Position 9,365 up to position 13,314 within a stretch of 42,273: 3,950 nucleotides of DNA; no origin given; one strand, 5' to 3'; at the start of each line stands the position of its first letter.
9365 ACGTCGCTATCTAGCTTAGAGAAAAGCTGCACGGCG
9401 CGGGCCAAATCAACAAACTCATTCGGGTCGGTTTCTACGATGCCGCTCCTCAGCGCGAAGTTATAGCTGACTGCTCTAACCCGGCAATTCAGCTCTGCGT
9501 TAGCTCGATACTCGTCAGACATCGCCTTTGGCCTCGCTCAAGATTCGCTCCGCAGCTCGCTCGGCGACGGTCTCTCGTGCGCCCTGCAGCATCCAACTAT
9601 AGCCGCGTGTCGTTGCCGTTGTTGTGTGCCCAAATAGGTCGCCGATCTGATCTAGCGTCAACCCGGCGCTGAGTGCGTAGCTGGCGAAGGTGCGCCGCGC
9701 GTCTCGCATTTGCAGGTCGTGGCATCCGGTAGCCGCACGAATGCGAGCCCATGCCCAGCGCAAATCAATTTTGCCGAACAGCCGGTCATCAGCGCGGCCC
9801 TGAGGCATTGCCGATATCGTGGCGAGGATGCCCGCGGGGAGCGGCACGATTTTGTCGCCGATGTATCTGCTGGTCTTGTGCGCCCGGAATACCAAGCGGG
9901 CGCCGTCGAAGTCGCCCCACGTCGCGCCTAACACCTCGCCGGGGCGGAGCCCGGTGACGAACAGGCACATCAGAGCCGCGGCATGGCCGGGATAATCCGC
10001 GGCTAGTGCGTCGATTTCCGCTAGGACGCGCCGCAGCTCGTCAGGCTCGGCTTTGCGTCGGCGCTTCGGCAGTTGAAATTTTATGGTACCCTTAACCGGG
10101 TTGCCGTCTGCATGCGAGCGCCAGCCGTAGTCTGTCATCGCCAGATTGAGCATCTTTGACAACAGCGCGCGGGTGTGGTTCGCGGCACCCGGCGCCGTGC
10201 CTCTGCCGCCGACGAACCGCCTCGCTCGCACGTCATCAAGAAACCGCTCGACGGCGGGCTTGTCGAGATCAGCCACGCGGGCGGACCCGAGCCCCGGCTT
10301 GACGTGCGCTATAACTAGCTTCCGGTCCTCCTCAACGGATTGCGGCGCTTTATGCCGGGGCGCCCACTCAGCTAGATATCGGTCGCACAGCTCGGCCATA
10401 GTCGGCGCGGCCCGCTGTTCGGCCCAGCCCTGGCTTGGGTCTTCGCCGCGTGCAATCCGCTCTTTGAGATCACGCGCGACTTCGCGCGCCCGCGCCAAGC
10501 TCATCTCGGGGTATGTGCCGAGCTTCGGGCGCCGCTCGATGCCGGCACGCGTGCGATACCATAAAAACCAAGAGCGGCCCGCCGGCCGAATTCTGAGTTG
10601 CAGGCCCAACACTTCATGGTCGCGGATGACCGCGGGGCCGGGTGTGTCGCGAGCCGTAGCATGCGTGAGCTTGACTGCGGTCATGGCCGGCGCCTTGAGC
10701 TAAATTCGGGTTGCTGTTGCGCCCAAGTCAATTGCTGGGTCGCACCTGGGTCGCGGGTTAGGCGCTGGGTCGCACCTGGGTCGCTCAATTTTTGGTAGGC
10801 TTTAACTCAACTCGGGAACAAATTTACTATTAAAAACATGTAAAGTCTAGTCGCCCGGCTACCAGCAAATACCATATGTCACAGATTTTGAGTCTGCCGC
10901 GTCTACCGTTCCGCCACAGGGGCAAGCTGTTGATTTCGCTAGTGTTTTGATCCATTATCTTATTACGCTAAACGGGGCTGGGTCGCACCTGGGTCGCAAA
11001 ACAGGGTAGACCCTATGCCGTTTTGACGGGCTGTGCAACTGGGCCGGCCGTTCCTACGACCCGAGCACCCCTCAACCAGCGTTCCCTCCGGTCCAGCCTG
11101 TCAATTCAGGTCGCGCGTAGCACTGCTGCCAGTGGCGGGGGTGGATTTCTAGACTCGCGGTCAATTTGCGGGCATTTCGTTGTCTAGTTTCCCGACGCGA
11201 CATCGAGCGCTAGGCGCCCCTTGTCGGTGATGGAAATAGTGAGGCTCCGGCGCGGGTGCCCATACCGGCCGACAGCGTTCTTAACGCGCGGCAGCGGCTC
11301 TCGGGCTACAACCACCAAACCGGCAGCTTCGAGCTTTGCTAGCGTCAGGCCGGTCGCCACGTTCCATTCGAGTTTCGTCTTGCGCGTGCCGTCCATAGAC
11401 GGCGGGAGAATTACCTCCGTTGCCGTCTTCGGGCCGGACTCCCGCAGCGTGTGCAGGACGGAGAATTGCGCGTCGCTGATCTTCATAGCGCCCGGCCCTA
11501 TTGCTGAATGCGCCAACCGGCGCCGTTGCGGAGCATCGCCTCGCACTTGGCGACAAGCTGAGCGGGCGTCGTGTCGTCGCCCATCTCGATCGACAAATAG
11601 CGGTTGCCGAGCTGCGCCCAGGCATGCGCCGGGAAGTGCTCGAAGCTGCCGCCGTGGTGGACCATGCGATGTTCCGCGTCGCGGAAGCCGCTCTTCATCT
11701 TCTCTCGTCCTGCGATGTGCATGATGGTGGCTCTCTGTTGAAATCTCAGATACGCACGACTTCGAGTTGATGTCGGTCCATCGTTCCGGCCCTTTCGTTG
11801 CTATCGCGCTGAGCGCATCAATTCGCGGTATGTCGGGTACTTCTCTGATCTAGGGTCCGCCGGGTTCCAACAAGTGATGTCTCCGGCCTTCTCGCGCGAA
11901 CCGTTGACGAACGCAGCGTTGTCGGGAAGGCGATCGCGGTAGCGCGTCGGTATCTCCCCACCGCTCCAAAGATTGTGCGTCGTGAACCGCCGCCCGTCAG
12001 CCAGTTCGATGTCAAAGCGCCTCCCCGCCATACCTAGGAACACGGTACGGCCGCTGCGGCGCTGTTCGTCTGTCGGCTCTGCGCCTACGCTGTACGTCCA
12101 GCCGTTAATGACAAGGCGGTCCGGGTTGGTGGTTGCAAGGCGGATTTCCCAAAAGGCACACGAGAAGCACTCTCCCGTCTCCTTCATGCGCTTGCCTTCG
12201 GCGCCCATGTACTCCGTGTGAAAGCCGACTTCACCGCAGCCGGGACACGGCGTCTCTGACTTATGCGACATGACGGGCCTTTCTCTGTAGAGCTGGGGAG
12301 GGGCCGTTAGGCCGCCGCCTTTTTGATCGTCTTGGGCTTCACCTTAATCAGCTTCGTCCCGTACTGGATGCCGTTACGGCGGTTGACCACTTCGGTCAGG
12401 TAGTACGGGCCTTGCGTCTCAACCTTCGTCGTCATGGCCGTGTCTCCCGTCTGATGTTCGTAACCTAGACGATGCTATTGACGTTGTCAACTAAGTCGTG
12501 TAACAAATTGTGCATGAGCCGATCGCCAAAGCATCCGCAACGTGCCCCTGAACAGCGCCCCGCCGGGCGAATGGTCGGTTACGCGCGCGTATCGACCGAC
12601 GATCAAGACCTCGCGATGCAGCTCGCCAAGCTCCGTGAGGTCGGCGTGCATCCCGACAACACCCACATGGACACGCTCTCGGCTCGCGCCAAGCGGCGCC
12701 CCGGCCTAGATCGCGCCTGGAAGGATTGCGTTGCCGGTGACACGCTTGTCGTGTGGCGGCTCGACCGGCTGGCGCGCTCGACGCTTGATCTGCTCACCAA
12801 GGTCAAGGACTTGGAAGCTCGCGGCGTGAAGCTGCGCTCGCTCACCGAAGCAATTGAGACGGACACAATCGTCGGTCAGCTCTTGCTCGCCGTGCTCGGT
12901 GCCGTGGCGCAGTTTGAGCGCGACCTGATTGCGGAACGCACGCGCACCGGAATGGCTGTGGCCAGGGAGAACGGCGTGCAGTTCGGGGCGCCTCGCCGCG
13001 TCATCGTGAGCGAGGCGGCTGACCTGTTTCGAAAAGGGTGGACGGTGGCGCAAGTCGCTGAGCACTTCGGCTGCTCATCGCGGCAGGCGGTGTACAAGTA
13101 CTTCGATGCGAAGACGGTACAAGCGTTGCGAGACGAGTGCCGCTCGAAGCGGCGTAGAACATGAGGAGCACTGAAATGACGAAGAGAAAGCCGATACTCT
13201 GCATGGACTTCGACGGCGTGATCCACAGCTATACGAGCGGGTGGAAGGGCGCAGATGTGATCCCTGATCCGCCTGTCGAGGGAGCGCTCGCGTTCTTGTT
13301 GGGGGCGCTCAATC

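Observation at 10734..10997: attP carries the 5' half of tRNA-Leu(CAA), bracketed by three identical 21-bp arm repeats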

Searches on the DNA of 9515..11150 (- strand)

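Call 4: search_rna_families(source=window, start=10600, end=11150, threshold=evalue, max_evalue=10, show_alignments=3)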
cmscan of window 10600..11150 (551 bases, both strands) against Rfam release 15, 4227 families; matches with E-value up to 10: 2.
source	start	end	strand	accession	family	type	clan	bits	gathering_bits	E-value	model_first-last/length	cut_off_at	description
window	10852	10923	-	RF00005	tRNA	Gene; tRNA;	CL00001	17.3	29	0.89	1-71/71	no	tRNA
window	10990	11035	+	RF00047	mir-2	Gene; miRNA;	-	15.2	45.5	5.3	1-72/72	no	mir-2 microRNA precursor family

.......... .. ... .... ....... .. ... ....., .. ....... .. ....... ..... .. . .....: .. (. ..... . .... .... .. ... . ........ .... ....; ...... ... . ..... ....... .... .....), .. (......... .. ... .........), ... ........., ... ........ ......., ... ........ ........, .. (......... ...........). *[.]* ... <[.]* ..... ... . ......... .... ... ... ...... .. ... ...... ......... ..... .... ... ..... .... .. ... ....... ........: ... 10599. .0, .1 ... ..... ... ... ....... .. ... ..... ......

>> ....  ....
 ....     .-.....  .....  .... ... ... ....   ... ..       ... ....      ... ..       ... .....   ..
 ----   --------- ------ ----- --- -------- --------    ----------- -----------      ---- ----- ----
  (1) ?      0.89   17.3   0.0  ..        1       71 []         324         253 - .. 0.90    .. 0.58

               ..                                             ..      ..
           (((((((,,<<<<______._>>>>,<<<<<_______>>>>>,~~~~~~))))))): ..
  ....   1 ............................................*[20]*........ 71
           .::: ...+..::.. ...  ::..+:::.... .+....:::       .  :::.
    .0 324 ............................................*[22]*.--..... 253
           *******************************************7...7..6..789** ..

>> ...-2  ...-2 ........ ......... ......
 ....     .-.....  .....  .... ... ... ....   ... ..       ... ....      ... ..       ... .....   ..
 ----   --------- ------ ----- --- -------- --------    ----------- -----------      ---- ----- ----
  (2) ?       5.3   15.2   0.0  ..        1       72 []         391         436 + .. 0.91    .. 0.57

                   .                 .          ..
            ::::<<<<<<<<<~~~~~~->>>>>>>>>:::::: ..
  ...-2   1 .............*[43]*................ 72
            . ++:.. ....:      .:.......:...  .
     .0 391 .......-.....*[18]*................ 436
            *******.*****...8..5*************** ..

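Call 50: search_dna_similar(query=window:10700-11010:-, collection=phages, mode=distant, max_rows=25, max_evalue=0.01)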
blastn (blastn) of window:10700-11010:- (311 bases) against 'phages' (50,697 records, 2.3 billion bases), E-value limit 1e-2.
Records with a match: 18; places in all: 19; records where one place covers at least 80% of the query: 0.
Best place of each record, by identity: 90-95% 6; 80-90% 12.
By first word of the organism name: Gordonia 6; Bacteriophage 3; Mycobacterium 3; Burkholderia 2; Xanthomonas 2; Ralstonia 1; uncultured 1.
By host as written in the record: Gordonia terrae 3612 5; - 4; Mycobacterium smegmatis mc2 155 3; Burkholderia cenocepacia 2; Gordonia terrae CAG3 1; Xanthomonas citri 306 1; Xanthomonas citri 1; Ralstonia solanacearum 1.
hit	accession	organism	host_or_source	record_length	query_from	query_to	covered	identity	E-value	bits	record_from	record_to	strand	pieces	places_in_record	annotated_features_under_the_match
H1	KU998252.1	Gordonia phage PatrickStar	Gordonia terrae 3612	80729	81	128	15%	82.0%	2e-3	48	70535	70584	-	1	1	99: tRNA-Leu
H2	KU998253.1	Gordonia phage Orchid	Gordonia terrae 3612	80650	81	128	15%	82.0%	2e-3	48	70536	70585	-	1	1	98: tRNA-Leu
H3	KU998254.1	Gordonia phage Kampe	Gordonia terrae 3612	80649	81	128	15%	82.0%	2e-3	48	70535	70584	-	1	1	99: tRNA-Leu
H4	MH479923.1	Gordonia phage RobinSparkles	Gordonia terrae 3612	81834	81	128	15%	82.0%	2e-3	48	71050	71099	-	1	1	104: tRNA-Leu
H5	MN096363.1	Gordonia phage Gibbles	Gordonia terrae CAG3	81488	81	128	15%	82.0%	2e-3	48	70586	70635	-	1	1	98: tRNA-Leu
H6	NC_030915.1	Gordonia phage Orchid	Gordonia terrae 3612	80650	81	128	15%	82.0%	2e-3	48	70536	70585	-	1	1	98: tRNA-Leu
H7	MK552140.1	Burkholderia phage BcepSaruman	Burkholderia cenocepacia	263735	85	130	15%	83.0%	7e-3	46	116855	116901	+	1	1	none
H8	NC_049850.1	Burkholderia phage BcepSaruman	Burkholderia cenocepacia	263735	85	130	15%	83.0%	7e-3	46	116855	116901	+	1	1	none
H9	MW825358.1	Xanthomonas phage vB_XciM_LucasX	Xanthomonas citri 306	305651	88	130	14%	86.0%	2e-4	52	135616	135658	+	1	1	tRNA-Leu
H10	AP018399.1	Xanthomonas phage XacN1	Xanthomonas citri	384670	93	130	12%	94.9%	1e-6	59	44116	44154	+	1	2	tRNA-Leu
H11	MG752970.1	Ralstonia phage RsoM2USA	Ralstonia solanacearum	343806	87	127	13%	85.7%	7e-3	46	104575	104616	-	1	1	none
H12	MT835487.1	Bacteriophage sp.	human fecal samples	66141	94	130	12%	89.2%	6e-4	50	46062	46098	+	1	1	record has no annotation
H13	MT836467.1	Bacteriophage sp.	human fecal samples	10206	94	130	12%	89.2%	6e-4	50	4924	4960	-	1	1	record has no annotation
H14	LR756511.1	uncultured phage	metagenomic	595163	95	129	11%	91.7%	2e-3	49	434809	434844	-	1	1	record has no annotation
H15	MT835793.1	Bacteriophage sp.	human fecal samples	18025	94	126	11%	90.9%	7e-3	47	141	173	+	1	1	record has no annotation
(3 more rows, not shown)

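Call 59: search_rna_families(sources=[L003, L005, L057, L059, L071, L072, L073], threshold=evalue, max_evalue=1, show_alignments=6)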
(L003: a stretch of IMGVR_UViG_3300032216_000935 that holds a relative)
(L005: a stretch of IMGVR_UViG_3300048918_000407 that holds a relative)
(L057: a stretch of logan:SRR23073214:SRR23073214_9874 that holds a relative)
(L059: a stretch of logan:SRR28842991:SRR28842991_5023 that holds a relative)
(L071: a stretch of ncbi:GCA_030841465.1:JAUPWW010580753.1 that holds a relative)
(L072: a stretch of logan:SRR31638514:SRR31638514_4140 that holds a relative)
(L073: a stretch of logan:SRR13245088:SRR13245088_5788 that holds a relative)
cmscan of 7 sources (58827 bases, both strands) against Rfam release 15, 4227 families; matches with E-value up to 1: 0.
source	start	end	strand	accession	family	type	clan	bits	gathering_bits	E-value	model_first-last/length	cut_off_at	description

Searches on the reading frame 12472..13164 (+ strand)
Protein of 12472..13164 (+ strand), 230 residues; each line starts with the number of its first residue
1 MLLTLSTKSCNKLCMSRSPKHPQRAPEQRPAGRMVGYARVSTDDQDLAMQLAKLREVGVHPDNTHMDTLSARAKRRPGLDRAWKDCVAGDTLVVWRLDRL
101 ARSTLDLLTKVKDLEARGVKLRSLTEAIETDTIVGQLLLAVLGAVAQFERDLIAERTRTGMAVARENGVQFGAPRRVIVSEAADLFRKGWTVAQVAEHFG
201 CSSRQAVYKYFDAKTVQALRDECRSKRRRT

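Call 9: search_protein_families(library=pfam, proteins=[window:12472-13164:+])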
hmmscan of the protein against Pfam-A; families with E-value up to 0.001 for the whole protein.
window:12472-13164:+ (230 aa): 3 families
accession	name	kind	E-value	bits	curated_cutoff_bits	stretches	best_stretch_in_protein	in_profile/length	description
PF00239.26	Resolvase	-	1.1e-40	139.5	23.3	1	35-169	2-144/145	Resolvase, N terminal domain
PF13384.12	HTH_23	-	0.00011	22.4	24.6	1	181-205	9-33/50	Homeodomain-like domain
PF06056.18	Terminase_5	-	0.00085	19.7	20.3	0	181-211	5-34/58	Putative ATPase subunit of terminase (gpP-like)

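Call 75: search_protein_families(library=phrogs, proteins=[window:12472-13164:+], max_evalue=0.01)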
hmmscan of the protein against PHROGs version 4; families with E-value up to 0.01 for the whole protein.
window:12472-13164:+ (230 aa): 7 families
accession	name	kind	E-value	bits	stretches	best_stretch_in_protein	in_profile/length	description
phrog_125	-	DNA, RNA and nucleotide metabolism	1.7e-57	195.9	1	27-222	15-211/254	DNA invertase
phrog_95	-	integration and excision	8.8e-30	104.8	1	13-170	69-239/651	integrase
phrog_8275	-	DNA, RNA and nucleotide metabolism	7.7e-05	23.5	1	34-84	2-50/51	DNA invertase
phrog_664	-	DNA, RNA and nucleotide metabolism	0.00014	22.7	1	140-218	40-128/210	DNA binding protein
phrog_6620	-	integration and excision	0.00072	20.2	1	29-121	53-152/201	transposase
phrog_686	-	DNA, RNA and nucleotide metabolism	0.0045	18.2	0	184-215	43-73/76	HTH DNA binding protein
phrog_645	-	DNA, RNA and nucleotide metabolism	0.0045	18.1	0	181-212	29-60/196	Rnase E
